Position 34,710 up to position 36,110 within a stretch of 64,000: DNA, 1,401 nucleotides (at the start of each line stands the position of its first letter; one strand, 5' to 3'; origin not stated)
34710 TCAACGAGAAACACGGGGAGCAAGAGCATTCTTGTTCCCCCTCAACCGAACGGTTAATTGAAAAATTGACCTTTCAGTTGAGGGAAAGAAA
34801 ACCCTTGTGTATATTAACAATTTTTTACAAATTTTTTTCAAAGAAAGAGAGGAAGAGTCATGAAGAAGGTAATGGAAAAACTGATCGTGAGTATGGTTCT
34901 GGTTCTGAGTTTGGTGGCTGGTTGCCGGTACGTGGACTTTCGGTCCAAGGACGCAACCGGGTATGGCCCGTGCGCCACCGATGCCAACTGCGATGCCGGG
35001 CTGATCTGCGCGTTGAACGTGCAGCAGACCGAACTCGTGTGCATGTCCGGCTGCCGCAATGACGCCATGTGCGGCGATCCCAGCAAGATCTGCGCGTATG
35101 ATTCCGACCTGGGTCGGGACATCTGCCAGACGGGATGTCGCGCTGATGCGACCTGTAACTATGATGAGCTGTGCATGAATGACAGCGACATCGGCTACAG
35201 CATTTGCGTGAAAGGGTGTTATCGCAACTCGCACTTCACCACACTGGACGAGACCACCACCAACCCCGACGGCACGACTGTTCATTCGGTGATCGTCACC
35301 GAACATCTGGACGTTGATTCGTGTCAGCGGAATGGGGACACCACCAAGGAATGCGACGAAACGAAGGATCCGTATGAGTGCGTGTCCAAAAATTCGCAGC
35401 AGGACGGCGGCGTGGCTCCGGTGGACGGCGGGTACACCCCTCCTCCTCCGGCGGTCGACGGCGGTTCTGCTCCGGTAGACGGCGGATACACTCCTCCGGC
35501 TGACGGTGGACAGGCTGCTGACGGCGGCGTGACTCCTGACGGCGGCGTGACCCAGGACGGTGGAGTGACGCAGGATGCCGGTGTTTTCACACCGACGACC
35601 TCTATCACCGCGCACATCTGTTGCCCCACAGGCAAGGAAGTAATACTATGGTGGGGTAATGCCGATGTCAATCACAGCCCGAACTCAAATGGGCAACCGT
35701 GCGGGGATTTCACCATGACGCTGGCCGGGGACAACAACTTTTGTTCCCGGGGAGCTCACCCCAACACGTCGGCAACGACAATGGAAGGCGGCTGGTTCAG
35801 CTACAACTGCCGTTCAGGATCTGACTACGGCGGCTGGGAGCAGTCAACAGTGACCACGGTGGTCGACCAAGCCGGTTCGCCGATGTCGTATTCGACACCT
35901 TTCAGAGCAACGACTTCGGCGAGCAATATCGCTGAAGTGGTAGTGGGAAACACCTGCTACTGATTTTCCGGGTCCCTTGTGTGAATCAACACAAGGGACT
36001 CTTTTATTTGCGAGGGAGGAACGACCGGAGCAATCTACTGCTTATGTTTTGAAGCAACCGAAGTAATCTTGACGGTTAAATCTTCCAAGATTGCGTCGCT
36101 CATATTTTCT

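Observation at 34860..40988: Three paralogous Cys-rich lipoproteins share a C-terminal module of about 115 aa that I cannot assign to any named family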

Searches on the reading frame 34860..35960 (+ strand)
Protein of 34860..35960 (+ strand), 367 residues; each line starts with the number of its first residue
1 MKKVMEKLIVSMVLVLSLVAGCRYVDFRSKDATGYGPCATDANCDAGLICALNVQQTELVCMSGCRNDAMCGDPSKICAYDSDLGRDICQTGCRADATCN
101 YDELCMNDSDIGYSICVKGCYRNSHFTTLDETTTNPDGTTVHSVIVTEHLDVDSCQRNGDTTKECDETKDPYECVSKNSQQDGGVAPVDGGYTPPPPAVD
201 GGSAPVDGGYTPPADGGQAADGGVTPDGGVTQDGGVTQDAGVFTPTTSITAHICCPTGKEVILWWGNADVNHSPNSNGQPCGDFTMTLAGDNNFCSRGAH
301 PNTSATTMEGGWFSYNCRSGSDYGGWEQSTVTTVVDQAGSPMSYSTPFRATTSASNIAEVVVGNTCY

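Call 4: search_protein_families(library=pfam, proteins=[window:34860-35960:+], max_evalue=1)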
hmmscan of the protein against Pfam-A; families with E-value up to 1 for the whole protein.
window:34860-35960:+ (367 aa): 0 families
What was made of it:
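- Closest known: MopE-like 'putative metal-binding motif' proteins. Different: The window proteins have no PF11617 hit (call 4).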

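Call 5: search_protein_families(library=ncbifam, proteins=[window:34860-35960:+], max_evalue=1)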
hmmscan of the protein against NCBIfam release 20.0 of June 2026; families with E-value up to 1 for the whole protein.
window:34860-35960:+ (367 aa): 1 family
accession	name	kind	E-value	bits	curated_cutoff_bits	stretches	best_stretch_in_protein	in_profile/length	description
NF037948.1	signal_int_SinM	equivalog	0.38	10.1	250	1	194-251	20-81/387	signal integration modulator SinM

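Call 11: search_protein_families(library=phrogs, proteins=[window:34860-35960:+], max_evalue=1)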
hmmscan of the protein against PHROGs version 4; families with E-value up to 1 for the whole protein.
window:34860-35960:+ (367 aa): 0 families
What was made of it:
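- On Any named domain family for the C-terminal module (Pfam, NCBIfam, PHROGs, PDB): PHROGs: none (call 11).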

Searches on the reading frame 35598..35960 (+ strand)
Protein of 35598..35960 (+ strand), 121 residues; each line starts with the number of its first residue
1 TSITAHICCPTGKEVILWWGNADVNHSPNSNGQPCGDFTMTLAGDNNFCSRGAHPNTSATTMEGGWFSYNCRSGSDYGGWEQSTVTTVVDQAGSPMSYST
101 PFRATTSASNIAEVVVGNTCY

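Call 9: find_homologous_proteins(query=A1, max_evalue=0.001)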
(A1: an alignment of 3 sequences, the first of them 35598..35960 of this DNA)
Query A1 (3 sequences) (121 aa, profile of the alignment): 2 proteins with E <= 0.001 among 386 candidates.
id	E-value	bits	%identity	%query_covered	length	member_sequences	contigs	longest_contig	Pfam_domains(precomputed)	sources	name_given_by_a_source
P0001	7.9e-48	179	43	99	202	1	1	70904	-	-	-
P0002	1.9e-34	136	46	98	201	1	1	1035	-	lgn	-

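Call 10: search_solved_structures(query=A1, max_evalue=10)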
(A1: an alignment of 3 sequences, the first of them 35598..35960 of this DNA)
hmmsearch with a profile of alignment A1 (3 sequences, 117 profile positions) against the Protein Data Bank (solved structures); distinct sequences matched with E-value up to 10: 2.
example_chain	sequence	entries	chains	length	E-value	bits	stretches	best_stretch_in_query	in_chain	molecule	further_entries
1n89_A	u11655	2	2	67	0.25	14.7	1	25-56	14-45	lipid transfer protein | Nonspecific lipid-transfer protein 2G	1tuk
2d8t_A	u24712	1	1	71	0.68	13.3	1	29-77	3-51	RING finger protein 146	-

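Call 13: find_encoding_contigs(protein=P0002, flank=10000)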
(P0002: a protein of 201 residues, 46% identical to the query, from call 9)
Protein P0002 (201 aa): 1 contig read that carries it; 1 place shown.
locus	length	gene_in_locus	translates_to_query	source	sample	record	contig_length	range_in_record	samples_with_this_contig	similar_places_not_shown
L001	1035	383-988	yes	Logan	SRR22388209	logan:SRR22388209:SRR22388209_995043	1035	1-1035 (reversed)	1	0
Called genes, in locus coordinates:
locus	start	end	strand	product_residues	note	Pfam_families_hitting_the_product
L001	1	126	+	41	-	?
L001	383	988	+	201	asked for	-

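Call 14: find_encoding_contigs(protein=P0001, flank=10000)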
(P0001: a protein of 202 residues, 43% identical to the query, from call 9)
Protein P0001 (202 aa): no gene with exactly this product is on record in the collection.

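Call 21: find_related_loci(query=A2, collection=genome_contigs, flank=10000)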
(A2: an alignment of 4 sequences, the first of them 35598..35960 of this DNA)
Query A2 (121 aa) in genome_contigs; peptide patterns used: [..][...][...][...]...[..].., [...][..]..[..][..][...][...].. (x = any residue, [..] = any of these).
33 stretches matched a pattern, but none encodes a relative of the query by tblastn (E <= 1e-3).

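Call 22: find_related_loci(query=A2, collection=metagenome_contigs, flank=10000)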
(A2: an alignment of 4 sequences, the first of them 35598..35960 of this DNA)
Query A2 (121 aa) in metagenome_contigs; peptide patterns used: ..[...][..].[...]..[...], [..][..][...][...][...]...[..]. (x = any residue, [..] = any of these).
235 stretches matched a pattern, but none encodes a relative of the query by tblastn (E <= 1e-3).

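Call 23: find_related_loci(query=A2, collection=viral_contigs, flank=10000)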
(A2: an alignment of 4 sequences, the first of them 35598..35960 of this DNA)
Query A2 (121 aa) in viral_contigs; peptide patterns used: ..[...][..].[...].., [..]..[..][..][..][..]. (x = any residue, [..] = any of these).
20 stretches matched a pattern, but none encodes a relative of the query by tblastn (E <= 1e-3).
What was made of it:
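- Tried and rejected: Locus searches for the module with window-derived peptide patterns found nothing in genome, metagenome or viral collections (calls 21-23).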

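Call 27: predict_structure(alignment_id=A2)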
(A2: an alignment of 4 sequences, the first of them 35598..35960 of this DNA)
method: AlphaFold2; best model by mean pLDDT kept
length: 121 residues; sequences in the alignment: 4
mean_pLDDT: 80.3   pTM: 0.78
mean pLDDT of the five models: 80.3, 79.5, 79.0, 44.0, 43.9
residues with pLDDT >= 90: 43; 70-90: 47; 50-70: 26; < 50: 5
segments of 3 or more residues with pLDDT < 50: 58-60
pLDDT, mean of each block of 10 residues (from residue 1): 93 88 66 92 70 48 76 89 94 92 72 85 69
secondary structure, 60 per line:
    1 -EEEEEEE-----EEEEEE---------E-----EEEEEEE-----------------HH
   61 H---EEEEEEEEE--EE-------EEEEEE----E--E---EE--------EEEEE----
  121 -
elements in order: E2-8 E14-19 E35-41 E65-73 E85-90 E112-116

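Call 28: search_protein_representatives(alignment_id=A2)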
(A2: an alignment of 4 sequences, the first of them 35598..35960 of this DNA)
Query: 4 sequences, 117 profile positions. Proteins with E-value up to 0.001 (for the whole library): 17; up to 1e-10: 11; up to 1e-30: 2. The best 17 are listed.
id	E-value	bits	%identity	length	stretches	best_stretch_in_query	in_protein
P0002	1.9e-49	182.9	-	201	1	2-117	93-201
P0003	2.2e-47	176.2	-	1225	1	1-117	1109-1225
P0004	7.1e-25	103.6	-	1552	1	3-115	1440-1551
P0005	7.9e-25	103.5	-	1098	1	2-116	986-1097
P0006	1.1e-15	74.0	-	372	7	37-77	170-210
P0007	5.3e-15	71.8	-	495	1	2-105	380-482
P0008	1.7e-14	70.2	-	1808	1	2-102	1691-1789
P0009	4.4e-14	68.8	-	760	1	2-102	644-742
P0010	3.1e-13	66.1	-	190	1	3-116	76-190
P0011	1.8e-11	60.4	-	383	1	3-115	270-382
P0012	2.0e-11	60.2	-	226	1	3-111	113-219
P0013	1.9e-09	53.9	-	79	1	41-115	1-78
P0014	2.0e-07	47.4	-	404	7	78-109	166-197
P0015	3.8e-07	46.5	-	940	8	78-113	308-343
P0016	1.8e-06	44.3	-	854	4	58-90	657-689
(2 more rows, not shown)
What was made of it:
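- Tried and rejected: The family size from call 28 is therefore a lower bound.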

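Call 31: find_encoding_contigs(protein=P0004, flank=10000, max_places=4)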
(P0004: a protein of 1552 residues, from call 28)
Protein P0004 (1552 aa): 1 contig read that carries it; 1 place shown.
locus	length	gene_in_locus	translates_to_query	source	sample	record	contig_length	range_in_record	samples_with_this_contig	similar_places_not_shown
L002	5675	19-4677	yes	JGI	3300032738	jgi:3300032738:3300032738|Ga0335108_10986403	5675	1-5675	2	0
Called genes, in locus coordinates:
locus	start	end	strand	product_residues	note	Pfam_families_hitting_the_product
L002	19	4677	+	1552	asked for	PF11617:Cu-binding_MopE (faint)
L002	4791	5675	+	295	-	?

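Call 32: find_encoding_contigs(protein=P0008, flank=10000, max_places=4)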
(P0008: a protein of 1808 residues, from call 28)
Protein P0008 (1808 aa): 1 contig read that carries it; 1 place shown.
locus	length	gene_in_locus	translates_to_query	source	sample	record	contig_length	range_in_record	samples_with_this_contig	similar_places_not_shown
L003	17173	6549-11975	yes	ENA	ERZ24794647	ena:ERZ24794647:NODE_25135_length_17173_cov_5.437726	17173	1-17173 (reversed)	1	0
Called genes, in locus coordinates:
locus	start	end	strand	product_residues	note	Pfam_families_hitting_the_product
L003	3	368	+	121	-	?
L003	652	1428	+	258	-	-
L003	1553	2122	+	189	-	-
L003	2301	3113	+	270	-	-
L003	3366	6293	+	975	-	-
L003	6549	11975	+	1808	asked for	PF11617:Cu-binding_MopE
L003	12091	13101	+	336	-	PF04055:Radical_SAM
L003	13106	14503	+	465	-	PF04932:Wzy_C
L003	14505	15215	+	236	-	PF02353:CMAS (weak), PF03291:mRNA_G-N7_MeTrfase (weak), PF13489:Methyltransf_23, PF08003:Methyltransf_9 (weak), PF13649:Methyltransf_25, PF13847:Methyltransf_31, PF08241:Methyltransf_11, PF08242:Methyltransf_12, +2 more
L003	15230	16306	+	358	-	PF13439:Glyco_transf_4, PF13579:Glyco_trans_4_4, PF20706:GT4-conflict, PF00534:Glycos_transf_1, PF13692:Glyco_trans_1_4, PF13524:Glyco_trans_1_2 (weak)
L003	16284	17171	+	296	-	?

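Call 33: find_encoding_contigs(protein=P0011, flank=10000, max_places=4)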
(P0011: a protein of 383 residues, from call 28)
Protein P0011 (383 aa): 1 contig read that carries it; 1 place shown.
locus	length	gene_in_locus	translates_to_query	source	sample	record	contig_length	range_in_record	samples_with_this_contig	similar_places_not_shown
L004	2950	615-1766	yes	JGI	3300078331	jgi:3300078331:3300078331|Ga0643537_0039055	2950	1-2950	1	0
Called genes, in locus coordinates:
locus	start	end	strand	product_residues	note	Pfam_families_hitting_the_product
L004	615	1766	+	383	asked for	PF11617:Cu-binding_MopE (weak)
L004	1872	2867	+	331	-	PF04055:Radical_SAM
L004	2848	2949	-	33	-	?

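Call 34: fold_search(model_id=the predicted structure, library=pdb)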
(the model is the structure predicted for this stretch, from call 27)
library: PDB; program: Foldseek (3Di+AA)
matches with E <= 10: 553; with E <= 0.001: 0
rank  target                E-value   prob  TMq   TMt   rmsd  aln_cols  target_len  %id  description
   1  4q27_A                1.1e-01  0.06  0.16  0.14  15.7       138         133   12  Galectin-1 in Complex with a Click-Activated N-Acetyllactosamine (released 2015-10-07)
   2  5eiv_A                1.6e-01  0.75  0.33  0.24   5.0        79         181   16  Crystal structure of complex of osteoclast-associated immunoglobulin-like receptor (OSCAR) and a synthetic collagen co (released 2015-11-25)
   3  5mwf_D                1.6e-01  0.11  0.25  0.15  13.2       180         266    8  Human Jagged2 C2-EGF2 (released 2017-06-14)
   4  5mwf_C                1.7e-01  0.12  0.26  0.15  12.3       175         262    9  Human Jagged2 C2-EGF2 (released 2017-06-14)
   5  7ysu_C                1.8e-01  0.09  0.19  0.13  13.6        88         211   15  Cryo-EM Structure of FGF23-FGFR3c-aKlotho-HS Quaternary Complex (released 2023-04-19)
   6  6n2w_B                2.1e-01  0.38  0.35  0.11   6.8       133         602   10  The structure of Stable-5-Lipoxygenase bound to NDGA (released 2020-05-13)
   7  5mwf_B                2.2e-01  0.10  0.26  0.15  14.4       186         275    9  Human Jagged2 C2-EGF2 (released 2017-06-14)
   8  5eiv_B                2.4e-01  0.54  0.32  0.23   8.2        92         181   15  Crystal structure of complex of osteoclast-associated immunoglobulin-like receptor (OSCAR) and a synthetic collagen co (released 2015-11-25)
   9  5mwf_F                2.7e-01  0.07  0.22  0.14  14.0       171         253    9  Human Jagged2 C2-EGF2 (released 2017-06-14)
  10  4ga9_A                2.7e-01  0.04  0.16  0.14  15.6       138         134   12  Crystal Structure of Rat Galectin-1 in Complex with Lactose (released 2013-08-07)
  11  5mwf_A                2.8e-01  0.08  0.25  0.14  15.1       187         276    9  Human Jagged2 C2-EGF2 (released 2017-06-14)
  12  4y1y_A                3.2e-01  0.04  0.15  0.14  15.6       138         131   12  Complex of human Galectin-1 and (6OSO3)Galbeta1-3GlcNAc (released 2016-04-06)
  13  7vxz_C                3.2e-01  0.03  0.14  0.09  18.4       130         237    8  Coxsackievirus B3 at pH7.4 (VP3-234Q) incubation with coxsackievirus and adenovirus receptor for 20min (released 2022-01-19)
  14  5eiq                  3.4e-01  0.63  0.35  0.24   5.0        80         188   15  Human OSCAR ligand-binding domain (released 2015-11-25)
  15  2ra3_A                3.8e-01  0.13  0.29  0.18  11.9       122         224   16  Human cationic trypsin complexed with bovine pancreatic trypsin inhibitor (BPTI) (released 2007-12-11)
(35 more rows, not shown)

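Call 39: search_protein_families(library=ncbifam, proteins=[L003:14505-15212:+, L003:15230-16303:+], max_evalue=0.01)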
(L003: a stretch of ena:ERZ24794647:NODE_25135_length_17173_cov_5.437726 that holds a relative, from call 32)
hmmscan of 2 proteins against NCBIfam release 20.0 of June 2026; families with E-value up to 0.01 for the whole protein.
L003:14505-15212:+ (236 aa): 37 families (the best 25 are shown)
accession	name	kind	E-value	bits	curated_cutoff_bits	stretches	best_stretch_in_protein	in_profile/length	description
TIGR01983.1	UbiG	equivalog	1.3e-11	44.2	102.95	1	24-145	32-156/228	bifunctional 2-polyprenyl-6-hydroxyphenol methylase/3-demethylubiquinol 3-O-methyltransferase UbiG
NF008686.0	PRK11705.1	equivalog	1.3e-08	34.4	400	1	40-142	166-267/383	cyclopropane fatty acyl phospholipid synthase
TIGR02072.1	BioC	equivalog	1.4e-08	34.8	184.95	1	36-165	31-158/244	malonyl-ACP O-methyltransferase BioC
NF043040.1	corrin_prot_MT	hypoth_equivalog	1.7e-08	34.2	180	1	40-155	40-162/216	corrinoid protein-associated methyltransferase CpaM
TIGR02081.1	metW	equivalog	4.1e-08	33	189.5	1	41-131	13-104/194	methionine biosynthesis protein MetW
TIGR02021.1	BchM-ChlM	equivalog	8.2e-08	31.9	158.9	1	36-131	47-146/218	magnesium protoporphyrin IX methyltransferase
NF045667.1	MTase_DVU1556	equivalog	8e-07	28.7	155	1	40-140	21-119/213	DVU_1556 family methyltransferase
TIGR04345.1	ovoA_Cterm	equivalog_domain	2.7e-06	27.1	170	1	22-79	23-78/242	putative 4-mercaptohistidine N1-methyltransferase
NF041536.1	ArsM_DUF2284_UU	exception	3.2e-06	25.7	575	1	41-141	76-181/459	arsenite methyltransferase/DUF2284 domain selenoprotein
TIGR00091.1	TIGR00091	equivalog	4.8e-06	26.1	112.65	1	33-83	9-59/194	tRNA (guanosine(46)-N7)-methyltransferase TrmB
NF010703.0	PRK14103.1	equivalog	4.9e-06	26.2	320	1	38-146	26-131/256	trans-aconitate 2-methyltransferase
TIGR04074.1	bacter_Hen1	equivalog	7.2e-06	24.8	340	1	35-146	276-397/462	3' terminal RNA ribose 2'-O-methyltransferase Hen1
NF040703.1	cyclopro_CfaB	exception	2.3e-05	23.3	650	1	39-139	157-262/393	C17 cyclopropane fatty acid synthase CfaB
NF011530.0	PRK14968.1-4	equivalog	2.7e-05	23.6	243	1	42-111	40-107/202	putative methyltransferase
NF053839.1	CPFASynBruc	equivalog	3.9e-05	22.8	600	1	40-142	173-278/410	cyclopropane fatty acid synthase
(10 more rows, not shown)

L003:15230-16303:+ (358 aa): 49 families (the best 25 are shown)
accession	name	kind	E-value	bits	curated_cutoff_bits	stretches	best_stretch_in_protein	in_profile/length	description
TIGR03088.1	stp2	hypoth_equivalog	9.3e-57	192.7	409.05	1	4-355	4-373/374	TIGR03088 family PEP-CTERM/XrtA system glycosyltransferase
TIGR03999.1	thiol_BshA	equivalog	9.7e-36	123.5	273.7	1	133-356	145-374/375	N-acetyl-alpha-D-glucosaminyl L-malate synthase BshA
NF041876.1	EPS_EpsE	equivalog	5.3e-33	114.8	400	1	155-343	185-384/389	exopolysaccharide biosynthesis GT4 family glycosyltransferase EpsE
TIGR04063.1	stp3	hypoth_equivalog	1e-31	110.3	442.05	1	125-356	150-396/397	TIGR04063 family PEP-CTERM/XrtA system glycosyltransferase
NF047684.1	TeichurnBiosyTuaC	equivalog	2.6e-31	109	550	1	131-356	163-390/391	teichuronic acid biosynthesis protein TuaC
NF050063.1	ProtGlycPglJ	equivalog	5.2e-30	104.9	500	1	132-344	144-355/363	N-acetylgalactosamine-N,N'-diacetylbacillosaminyl-diphospho-undecaprenol 4-alpha-N-acetylgalactosaminyltransferase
TIGR02149.1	glgA_Coryne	subfamily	5.2e-27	95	302.4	1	128-356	140-391/391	glycogen synthase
NF007396.0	PRK09922.1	equivalog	9.6e-27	93.8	385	1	2-334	3-342/361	lipopolysaccharide 1,6-galactosyltransferase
NF050056.1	ProtGlycPglH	equivalog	1.3e-22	80.4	600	1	2-355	1-353/354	GalNAc-alpha-(1->4)-GalNAc-alpha-(1->3)-diNAcBac-PP-undecaprenol alpha-1,4-N-acetyl-D-galactosaminyltransferase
NF038298.1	EPS_HpsO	equivalog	1.3e-22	80.2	575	1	179-355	198-387/388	hormogonium polysaccharide biosynthesis glycosyltransferase HpsO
NF038229.1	Glyco4_Geo_Pelo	equivalog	6.6e-22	78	400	1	47-356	25-337/338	GPMC system family 4 glycosyltransferase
TIGR04157.1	glyco_rSAM_CFB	subfamily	6.5e-20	71.5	400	1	112-352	152-393/406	TIGR04157 family glycosyltransferase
TIGR03449.1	mycothiol_MshA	equivalog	7.3e-20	71.2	462.5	1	102-356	135-404/406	D-inositol-3-phosphate glycosyltransferase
NF046085.1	XrtY_assoc_Gly1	equivalog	3.4e-19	69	400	1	150-357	176-386/387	XrtY-associated glycosyltransferase XYAG1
NF011726.0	PRK15179.1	equivalog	4.3e-19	68.3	733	1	152-308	478-645/694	Vi polysaccharide biosynthesis protein TviE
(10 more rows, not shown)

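Call 54: find_homologous_proteins(query=A4, max_evalue=0.001)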
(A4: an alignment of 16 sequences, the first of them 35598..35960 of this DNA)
Query A4 (16 sequences) (121 aa, profile of the alignment): 1 proteins with E <= 0.001 among 462 candidates.
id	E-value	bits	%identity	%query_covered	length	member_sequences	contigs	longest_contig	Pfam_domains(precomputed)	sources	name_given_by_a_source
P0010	8.5e-35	137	23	98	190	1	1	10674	PF11617.14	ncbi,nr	ncbi:putative metal-binding motif-containing protein, partial [Patescibacteria group bacterium]|nr:p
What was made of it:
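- On MopE-like putative metal-binding motif (PF11617): The motif is present in relatives (calls 31-33, 54).
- Closest known: MopE-like 'putative metal-binding motif' proteins. Same: Relatives of p3 (P0004, P0008, P0010, P0011) carry this motif in their stalks and are named after it by NCBI (calls 31-33, 54).
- Relatives carry MopE-like PF11617 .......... repeats (calls 31-33, 54).
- Tried and rejected: It gave 2 hits and then 1 hit (calls 9, 54).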

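Call 61: search_protein_families(library=pfam, proteins=[L003:14505-15212:+], max_evalue=0.001)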
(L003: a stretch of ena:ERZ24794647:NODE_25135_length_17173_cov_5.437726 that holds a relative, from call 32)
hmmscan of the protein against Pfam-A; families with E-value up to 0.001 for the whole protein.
L003:14505-15212:+ (236 aa): 12 families
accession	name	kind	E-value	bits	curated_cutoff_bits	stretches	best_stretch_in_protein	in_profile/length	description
PF13489.12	Methyltransf_23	-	2.3e-17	63.6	27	1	28-158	8-137/164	Methyltransferase domain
PF13649.12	Methyltransf_25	-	1.1e-13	52.1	27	1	45-136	1-97/97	Methyltransferase domain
PF13847.12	Methyltransf_31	-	1.5e-13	51.1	27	1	40-148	2-118/145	Methyltransferase domain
PF08242.18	Methyltransf_12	-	6e-13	49.8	30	1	46-137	1-97/98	Methyltransferase domain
PF08241.18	Methyltransf_11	-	1.1e-12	48.8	21.2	1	46-140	1-95/95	Methyltransferase domain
PF07021.18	MetW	-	2.3e-07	31.1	21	1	42-131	14-104/193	Methionine biosynthesis protein MetW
PF03291.22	mRNA_G-N7_MeTrfase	-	2.6e-06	27.2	26.6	1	14-83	37-103/315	mRNA (guanine-N(7))-methyltransferase domain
PF02353.26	CMAS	-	6.6e-06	26.1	27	1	42-155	63-179/273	Mycolic acid cyclopropane synthetase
PF08003.17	Methyltransf_9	-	7.6e-06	25.5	23.8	1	34-142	108-219/315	Protein of unknown function (DUF1698)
PF02390.23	Methyltransf_4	-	7.7e-06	25.9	24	1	42-85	2-46/173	Putative methyltransferase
PF05891.18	Methyltransf_PK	-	5.3e-05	23.3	27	1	30-148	44-166/218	AdoMet dependent proline di-methyltransferase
PF01728.25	FtsJ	-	0.00029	21.2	24.1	0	39-91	20-70/181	FtsJ-like methyltransferase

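Call 82: search_protein_families(library=pfam, alignment_id=A4, max_evalue=10)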
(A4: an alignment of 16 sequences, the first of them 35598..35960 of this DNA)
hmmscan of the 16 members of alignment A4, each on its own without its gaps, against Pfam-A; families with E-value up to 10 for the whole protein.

A. member 1, window:35598-35960:+ (121 aa): 0 families

B. families by the number of members that match (of 16 scanned): 2 families
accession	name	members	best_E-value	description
PF16246.10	DUF4903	1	0.23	Domain of unknown function (DUF4903)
PF15192.11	TMEM213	1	3.4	TMEM213 family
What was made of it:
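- On T9SS C-terminal sorting domain: No CTD model hit in Pfam or NCBIfam (calls 4, 5, 82).
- Closest known: T9SS C-terminal sorting domains. Different: No hit to any T9SS CTD model in Pfam or NCBIfam (calls 4, 5, 82).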

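Call 83: search_solved_structures(query=A4, max_evalue=10)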
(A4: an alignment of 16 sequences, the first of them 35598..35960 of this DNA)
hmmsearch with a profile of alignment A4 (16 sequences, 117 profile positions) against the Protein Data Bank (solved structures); distinct sequences matched with E-value up to 10: 0.
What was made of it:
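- On Any named domain family for the C-terminal module (Pfam, NCBIfam, PHROGs, PDB): PDB profile search: none at E <= 10 (calls 10, 83).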
